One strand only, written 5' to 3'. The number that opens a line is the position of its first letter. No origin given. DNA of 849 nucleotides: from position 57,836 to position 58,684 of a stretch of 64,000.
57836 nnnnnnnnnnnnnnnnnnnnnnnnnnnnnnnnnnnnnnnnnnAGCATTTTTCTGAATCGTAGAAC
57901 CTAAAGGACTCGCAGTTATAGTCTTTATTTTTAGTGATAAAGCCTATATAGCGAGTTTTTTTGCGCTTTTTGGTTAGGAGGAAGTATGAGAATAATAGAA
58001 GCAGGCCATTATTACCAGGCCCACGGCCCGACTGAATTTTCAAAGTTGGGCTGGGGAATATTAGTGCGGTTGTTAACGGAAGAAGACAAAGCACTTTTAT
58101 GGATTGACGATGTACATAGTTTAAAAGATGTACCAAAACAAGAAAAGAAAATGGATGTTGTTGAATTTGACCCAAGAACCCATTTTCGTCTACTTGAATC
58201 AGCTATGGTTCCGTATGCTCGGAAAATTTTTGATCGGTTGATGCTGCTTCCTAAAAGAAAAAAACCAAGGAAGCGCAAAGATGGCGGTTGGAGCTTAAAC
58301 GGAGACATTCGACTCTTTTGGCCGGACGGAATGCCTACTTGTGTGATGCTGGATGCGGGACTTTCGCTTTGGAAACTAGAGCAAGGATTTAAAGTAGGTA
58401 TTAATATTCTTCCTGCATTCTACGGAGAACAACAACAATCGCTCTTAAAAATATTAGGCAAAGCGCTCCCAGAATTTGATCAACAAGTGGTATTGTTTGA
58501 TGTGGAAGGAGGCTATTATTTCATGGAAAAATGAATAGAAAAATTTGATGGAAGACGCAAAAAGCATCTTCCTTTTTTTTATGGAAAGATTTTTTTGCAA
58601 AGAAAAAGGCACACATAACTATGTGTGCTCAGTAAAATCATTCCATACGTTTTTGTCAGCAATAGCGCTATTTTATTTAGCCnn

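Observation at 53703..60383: Minus-strand amino-acid/peptide processing module: methyltransferase, M20, enolase-superfamily epimerase, threonine-synthase-like PLP enzyme, a second M20 and SpeH-type decarboxylase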

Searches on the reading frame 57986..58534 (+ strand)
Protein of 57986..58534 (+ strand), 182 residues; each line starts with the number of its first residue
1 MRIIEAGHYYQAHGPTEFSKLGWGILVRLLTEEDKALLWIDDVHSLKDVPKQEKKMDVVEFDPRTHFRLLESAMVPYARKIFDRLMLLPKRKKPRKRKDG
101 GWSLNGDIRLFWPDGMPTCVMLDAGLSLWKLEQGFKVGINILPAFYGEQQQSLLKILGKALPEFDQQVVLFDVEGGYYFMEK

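Call 3: search_protein_families(library=pfam, proteins=[window:57986-58534:+], max_evalue=0.01)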
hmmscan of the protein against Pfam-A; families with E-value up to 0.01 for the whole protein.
window:57986-58534:+ (182 aa): 0 families

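Call 4: search_protein_families(library=ncbifam, proteins=[window:57986-58534:+], max_evalue=0.01)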
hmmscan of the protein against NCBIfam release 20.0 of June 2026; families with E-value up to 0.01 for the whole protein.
window:57986-58534:+ (182 aa): 0 families

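Call 18: find_homologous_proteins(query=window:57986-58531:+, max_evalue=0.001)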
Query window:57986-58531:+ (182 aa): 5 proteins with E <= 0.001 among 36 candidates.
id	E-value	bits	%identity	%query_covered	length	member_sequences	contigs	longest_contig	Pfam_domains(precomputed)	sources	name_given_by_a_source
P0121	5.0e-120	416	100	100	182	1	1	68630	-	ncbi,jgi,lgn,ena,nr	ncbi:hypothetical protein KKH43_00460 [Patescibacteria group bacterium]|nr:hypothetical protein [Pat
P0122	3.1e-66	241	60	96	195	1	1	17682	-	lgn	-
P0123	5.0e-61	224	57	99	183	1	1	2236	-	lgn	-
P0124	6.0e-44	168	47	96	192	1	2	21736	-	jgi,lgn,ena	-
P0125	4.5e-37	146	42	98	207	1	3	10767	-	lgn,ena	-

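Call 23: find_encoding_contigs(protein=P0124, flank=10000, max_places=1)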
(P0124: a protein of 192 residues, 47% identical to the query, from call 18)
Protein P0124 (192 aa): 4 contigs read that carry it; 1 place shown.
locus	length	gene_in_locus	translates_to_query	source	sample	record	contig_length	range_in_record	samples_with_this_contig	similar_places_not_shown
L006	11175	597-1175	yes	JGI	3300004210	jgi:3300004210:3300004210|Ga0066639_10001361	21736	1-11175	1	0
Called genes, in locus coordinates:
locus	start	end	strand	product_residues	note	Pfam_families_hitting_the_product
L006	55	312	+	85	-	-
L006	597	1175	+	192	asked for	-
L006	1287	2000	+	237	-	PF01177:Asp_Glu_race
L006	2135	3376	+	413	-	PF01546:Peptidase_M20, PF07687:M20_dimer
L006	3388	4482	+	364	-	PF00696:AA_kinase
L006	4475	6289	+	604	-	PF00501:AMP-binding, PF23562:AMP-binding_C_3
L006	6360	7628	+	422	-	-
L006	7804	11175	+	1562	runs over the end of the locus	PF01841:Transglut_core (weak)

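Call 24: find_encoding_contigs(protein=P0125, flank=10000, max_places=1)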
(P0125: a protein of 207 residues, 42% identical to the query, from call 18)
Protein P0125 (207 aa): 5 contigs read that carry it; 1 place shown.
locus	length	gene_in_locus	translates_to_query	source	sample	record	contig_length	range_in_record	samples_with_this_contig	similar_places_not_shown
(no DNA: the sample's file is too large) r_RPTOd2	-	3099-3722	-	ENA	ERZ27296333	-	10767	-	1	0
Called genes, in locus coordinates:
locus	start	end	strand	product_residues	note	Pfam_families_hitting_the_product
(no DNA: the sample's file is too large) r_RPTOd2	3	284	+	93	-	?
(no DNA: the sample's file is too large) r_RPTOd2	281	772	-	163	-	-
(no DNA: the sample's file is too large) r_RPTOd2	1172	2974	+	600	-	PF03485:Arg_tRNA_synt_N, PF00750:tRNA-synt_1d, PF05746:DALR_1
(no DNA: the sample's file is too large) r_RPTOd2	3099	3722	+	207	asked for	-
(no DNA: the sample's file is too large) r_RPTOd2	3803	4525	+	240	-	PF01177:Asp_Glu_race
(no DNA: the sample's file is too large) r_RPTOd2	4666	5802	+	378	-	PF01546:Peptidase_M20, PF07687:M20_dimer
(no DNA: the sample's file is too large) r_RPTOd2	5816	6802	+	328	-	-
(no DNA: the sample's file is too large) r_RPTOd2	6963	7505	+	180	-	PF01862:PvlArgDC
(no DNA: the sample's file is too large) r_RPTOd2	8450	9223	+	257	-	PF03928:HbpS-like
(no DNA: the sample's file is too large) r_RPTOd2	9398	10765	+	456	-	?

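Call 26: predict_structure(alignment_id=A1)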
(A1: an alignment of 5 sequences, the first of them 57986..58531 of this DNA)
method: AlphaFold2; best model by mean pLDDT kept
length: 182 residues; sequences in the alignment: 5
mean_pLDDT: 95.1   pTM: 0.90
mean pLDDT of the five models: 95.1, 94.6, 92.6, 89.9, 78.1
residues with pLDDT >= 90: 162; 70-90: 19; 50-70: 1; < 50: 0
segments of 3 or more residues with pLDDT < 50: none
pLDDT, mean of each block of 10 residues (from residue 1): 96 95 96 96 88 91 95 98 97 95 94 95 98 98 95 97 98 94 75
secondary structure, 60 per line:
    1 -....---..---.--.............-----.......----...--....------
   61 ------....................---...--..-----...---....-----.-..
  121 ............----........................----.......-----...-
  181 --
elements in order: E2-5 H17-29 E35-41 H51-54 E67-70 H71-86 E102-104 E108-111 H119-132 E137-143 H144-160 E165-171 E177-179

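Call 29: search_protein_representatives(alignment_id=A1)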
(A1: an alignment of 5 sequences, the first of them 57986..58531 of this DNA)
Query: 5 sequences, 183 profile positions. Proteins with E-value up to 0.001 (for the whole library): 187; up to 1e-10: 77; up to 1e-30: 34. The best 150 are listed.
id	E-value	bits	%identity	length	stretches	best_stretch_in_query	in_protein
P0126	9.9e-66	237.4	-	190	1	3-182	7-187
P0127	7.5e-63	228.0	-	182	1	3-181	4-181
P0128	3.4e-58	212.8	-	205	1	3-178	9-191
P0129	8.4e-58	211.5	-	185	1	1-181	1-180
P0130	2.6e-56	206.7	-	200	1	1-181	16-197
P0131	1.9e-54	200.6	-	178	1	5-182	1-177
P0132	9.8e-54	198.3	-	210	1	3-181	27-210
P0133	1.3e-52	194.6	-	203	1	3-182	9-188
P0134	2.9e-50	186.9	-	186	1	1-181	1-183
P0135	5.6e-50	186.0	-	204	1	3-171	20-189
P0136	2.7e-49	183.8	-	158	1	1-151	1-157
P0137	3.1e-49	183.6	-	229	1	3-181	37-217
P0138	2.2e-48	180.8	-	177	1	1-172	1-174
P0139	2.7e-47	177.3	-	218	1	4-181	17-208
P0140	4.8e-47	176.4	-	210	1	2-179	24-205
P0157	2.7e-32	128.4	-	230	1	3-179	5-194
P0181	7.0e-16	74.9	-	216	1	4-175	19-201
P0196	1.2e-12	64.4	-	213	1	4-176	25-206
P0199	5.2e-12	62.2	-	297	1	4-173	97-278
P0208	4.2e-10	56.0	-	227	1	5-177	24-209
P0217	3.6e-09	53.0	-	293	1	34-161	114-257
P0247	8.9e-07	45.2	-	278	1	4-162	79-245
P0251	1.3e-06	44.6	-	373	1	2-169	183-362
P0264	5.9e-06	42.5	-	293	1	4-166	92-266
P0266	7.0e-06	42.3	-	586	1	4-178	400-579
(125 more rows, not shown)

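Call 31: search_protein_families(library=pfam, proteins=[P0266, P0251, P0199, P0217, P0264, P0247], max_evalue=0.01)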
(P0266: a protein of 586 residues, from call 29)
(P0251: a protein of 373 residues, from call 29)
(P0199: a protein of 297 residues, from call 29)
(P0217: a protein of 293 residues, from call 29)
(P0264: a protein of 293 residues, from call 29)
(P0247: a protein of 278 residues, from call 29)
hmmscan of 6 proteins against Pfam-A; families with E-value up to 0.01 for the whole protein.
P0266 (586 aa): 2 families
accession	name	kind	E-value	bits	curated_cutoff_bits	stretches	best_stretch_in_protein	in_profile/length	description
PF01427.22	Peptidase_M15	-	2.8e-11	44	27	1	144-302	34-187/199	D-ala-D-ala dipeptidase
PF02557.22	VanY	-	0.0011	19.2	25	1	151-240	4-81/132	D-alanyl-D-alanine carboxypeptidase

P0251 (373 aa): 0 families

P0199 (297 aa): 0 families

P0217 (293 aa): 0 families

P0264 (293 aa): 0 families

P0247 (278 aa): 0 families

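Call 32: fold_search(model_id=the predicted structure, library=pdb)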
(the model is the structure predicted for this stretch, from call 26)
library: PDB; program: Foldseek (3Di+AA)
matches with E <= 10: 735; with E <= 0.001: 7
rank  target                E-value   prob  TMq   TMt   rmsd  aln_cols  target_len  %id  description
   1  3fnr                  1.1e-05  1.00  0.63  0.28   9.3       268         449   11  CRYSTAL STRUCTURE OF PUTATIVE ARGINYL T-RNA SYNTHETASE FROM Campylobacter jejuni; (released 2009-01-27)
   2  6ao8                  2.0e-04  1.00  0.51  0.18   4.7       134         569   10  Crystal structure of arginyl-tRNA_synthetase from Neisseria gonorrhoeae in complex with arginine (released 2017-08-30)
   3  3sp1_A                2.0e-04  1.00  0.67  0.31   6.1       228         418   12  Crystal structure of cysteinyl-tRNA synthetase (cysS) from Borrelia burgdorferi (released 2011-08-17)
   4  1li7_B                2.4e-04  1.00  0.61  0.32   7.1       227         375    7  Crystal Structure of Cysteinyl-tRNA Synthetase with Cysteine Substrate Bound (released 2002-04-26)
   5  1bs2                  3.9e-04  1.00  0.67  0.22   8.4       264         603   11  YEAST ARGINYL-TRNA SYNTHETASE (released 1999-08-27)
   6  4q2t_B                7.9e-04  1.00  0.63  0.22   6.7       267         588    9  Crystal structure of Arginyl-tRNA synthetase complexed with L-arginine (released 2014-07-23)
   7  4zaj                  9.6e-04  1.00  0.65  0.22   8.4       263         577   10  2.2 Angstrom Crystal Structure of a Human Arginyl-tRNA Synthetase (released 2016-03-30)
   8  5yym_B                1.4e-03  1.00  0.47  0.16   4.9       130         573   12  Crystal structures of E.coli arginyl-trna synthetase (argrs) in complex with substrate Arg (released 2018-12-12)
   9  9ys2_A                1.4e-03  1.00  0.54  0.26   6.5       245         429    9  Crystal structure of Cysteinyl-tRNA synthetase (CysRS) from Plasmodium falciparum in complex with cysteinyl-AMP (released 2025-10-29)
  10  1li5_A                1.6e-03  1.00  0.63  0.32   6.4       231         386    7  Crystal Structure of Cysteinyl-tRNA Synthetase (released 2002-04-26)
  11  4q2t_A                2.0e-03  1.00  0.64  0.22   7.1       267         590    9  Crystal structure of Arginyl-tRNA synthetase complexed with L-arginine (released 2014-07-23)
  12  1f7u_A                2.6e-03  1.00  0.62  0.21   8.4       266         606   12  CRYSTAL STRUCTURE OF THE ARGINYL-TRNA SYNTHETASE COMPLEXED WITH THE TRNA(ARG) AND L-ARG (released 2001-06-27)
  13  3a04                  2.8e-03  1.00  0.59  0.32   6.0       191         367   11  Crystal structure of tryptophanyl-tRNA synthetase from hyperthermophilic archaeon, Aeropyrum pernix K1 (released 2010-03-09)
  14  5jld                  3.6e-03  1.00  0.67  0.24   7.2       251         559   10  Crystal Structure of Arginyl-tRNA Synthetase from Plasmodium falciparum (PfRRS) (released 2016-08-24)
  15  9ys2_B                3.6e-03  1.00  0.56  0.27   6.8       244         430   10  Crystal structure of Cysteinyl-tRNA synthetase (CysRS) from Plasmodium falciparum in complex with cysteinyl-AMP (released 2025-10-29)
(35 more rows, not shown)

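Call 41: find_related_loci(query=A1, collection=genome_contigs, flank=10000)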
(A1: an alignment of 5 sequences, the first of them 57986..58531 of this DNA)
Query A1 (182 aa) in genome_contigs; peptide patterns used: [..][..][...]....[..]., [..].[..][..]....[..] (x = any residue, [..] = any of these).
50 stretches matched a pattern; 15 encode a relative of the query (tblastn E <= 1e-3); 15 distinct loci.
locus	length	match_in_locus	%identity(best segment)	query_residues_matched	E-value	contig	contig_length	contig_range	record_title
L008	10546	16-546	47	1-178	2e-50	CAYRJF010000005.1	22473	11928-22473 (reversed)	MAG TPA_asm: uncultured Gammaproteobacteria bacterium isolate binchicken_co13_456 genome assembly, contig: NODE_3066_len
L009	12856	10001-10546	46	2-181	2e-48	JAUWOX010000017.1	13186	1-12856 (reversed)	MAG: bacterium isolate CSMAG_2461 CSMAG_2461_k141_541757_length_13186_cov_5.6709, whole genome shotgun sequence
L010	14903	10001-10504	45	2-171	2e-44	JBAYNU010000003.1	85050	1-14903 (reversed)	MAG: Candidatus Magasanikiibacteriota bacterium isolate SO_2016_LW1_72 scaffold00135_LW64-88_2016, whole genome shotgun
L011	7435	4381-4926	42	2-182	2e-42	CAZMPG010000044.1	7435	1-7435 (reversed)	MAG TPA_asm: uncultured Candidatus Saccharibacteria bacterium isolate SRP173033_co2_258 genome assembly, contig: NODE_63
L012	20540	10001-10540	43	1-178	1e-39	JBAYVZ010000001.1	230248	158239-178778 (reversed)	MAG: Candidatus Paceibacterota bacterium isolate SO_2016_LW3_71 scaffold00065_LW162_2016, whole genome shotgun sequence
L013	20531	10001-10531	43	2-180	8e-40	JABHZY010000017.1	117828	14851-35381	MAG: Candidatus Komeilibacteria bacterium isolate SI047_bin95 k141_825599, whole genome shotgun sequence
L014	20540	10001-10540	43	1-178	1e-39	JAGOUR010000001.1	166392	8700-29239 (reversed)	MAG: Candidatus Paceibacterota bacterium isolate Gw_Eff_bin_515 Gw_Eff_75_length_166392_cov_7.538075, whole genome shotg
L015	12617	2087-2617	39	5-181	4e-39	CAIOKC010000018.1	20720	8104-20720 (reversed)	uncultured bacterium isolate LaPlata_bin-2928 genome assembly, contig: bin-2928:18/32, whole genome shotgun sequence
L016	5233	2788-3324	43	2-178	9e-39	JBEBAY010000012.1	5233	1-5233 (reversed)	MAG: Candidatus Parcubacteria bacterium isolate arikareeriver_2019_sw_WHONDRS-S19S_0023_B_bin.45 scaffold_344834, whole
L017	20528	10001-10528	41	1-182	2e-38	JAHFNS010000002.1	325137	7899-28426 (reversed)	MAG: Candidatus Nomurabacteria bacterium isolate nzgw486 NODE_8_length_325138_cov_15.051213, whole genome shotgun sequen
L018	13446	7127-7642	40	1-172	8e-36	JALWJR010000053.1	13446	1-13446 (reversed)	MAG: Candidatus Kaiserbacteria bacterium isolate M17_metabat1_scaf2bin.071 M17_NODE_4478_length_13446_cov_2.056536, whol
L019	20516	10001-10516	42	1-172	3e-35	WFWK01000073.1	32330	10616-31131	MAG: Patescibacteria group bacterium isolate S141_141 k151_59334, whole genome shotgun sequence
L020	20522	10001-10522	40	2-177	2e-34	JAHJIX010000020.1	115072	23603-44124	MAG: Patescibacteria group bacterium isolate Modern_marine_rock_biofilm.mb.118 Modern_marine_roc.mb.118_k141_686917, who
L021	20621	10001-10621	31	3-180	1e-20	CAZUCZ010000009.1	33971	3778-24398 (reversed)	MAG TPA_asm: uncultured Candidatus Saccharibacteria bacterium isolate SRP257259_co1_159 genome assembly, contig: NODE_13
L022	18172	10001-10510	54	2-172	1e-56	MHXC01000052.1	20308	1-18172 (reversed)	MAG: Parcubacteria group bacterium RIFCSPHIGHO2_01_FULL_47_10b rifcsphigho2_01_scaffold_5408, whole genome shotgun seque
